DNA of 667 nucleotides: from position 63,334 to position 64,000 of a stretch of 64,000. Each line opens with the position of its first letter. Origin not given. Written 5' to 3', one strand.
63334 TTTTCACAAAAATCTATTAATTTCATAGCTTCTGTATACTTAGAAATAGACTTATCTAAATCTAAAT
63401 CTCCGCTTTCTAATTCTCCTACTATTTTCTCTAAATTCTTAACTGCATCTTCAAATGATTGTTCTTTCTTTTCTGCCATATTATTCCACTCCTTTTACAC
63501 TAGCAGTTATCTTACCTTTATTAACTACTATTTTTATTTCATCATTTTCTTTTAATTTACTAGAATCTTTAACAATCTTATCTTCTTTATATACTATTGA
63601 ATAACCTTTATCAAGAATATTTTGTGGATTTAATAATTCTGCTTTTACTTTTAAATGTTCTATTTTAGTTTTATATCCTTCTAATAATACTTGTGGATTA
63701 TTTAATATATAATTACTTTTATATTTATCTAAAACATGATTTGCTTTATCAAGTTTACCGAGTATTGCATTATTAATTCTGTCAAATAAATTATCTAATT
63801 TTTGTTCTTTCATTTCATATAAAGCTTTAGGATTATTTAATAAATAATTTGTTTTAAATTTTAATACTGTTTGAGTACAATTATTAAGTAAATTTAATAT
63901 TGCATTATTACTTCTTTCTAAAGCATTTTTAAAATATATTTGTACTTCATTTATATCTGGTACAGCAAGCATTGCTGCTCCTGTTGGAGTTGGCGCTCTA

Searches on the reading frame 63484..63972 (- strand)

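Call 6: search_protein_families(library=pfam, proteins=[window:63484-63972:-], max_evalue=0.01)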
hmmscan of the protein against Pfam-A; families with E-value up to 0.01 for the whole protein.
window:63484-63972:- (163 aa): 3 families
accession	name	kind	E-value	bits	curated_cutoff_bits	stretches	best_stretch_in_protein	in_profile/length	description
PF02601.20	Exonuc_VII_L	-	1.7e-18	67.6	35.9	1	2-157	137-314/315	Exonuclease VII, large subunit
PF18312.6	ScsC_N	-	0.0025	17.9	25.8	0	87-98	11-22/34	Copper resistance protein ScsC N-terminal domain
PF18555.7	MobL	-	0.0059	16.1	28.5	1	16-92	276-354/383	MobL relaxases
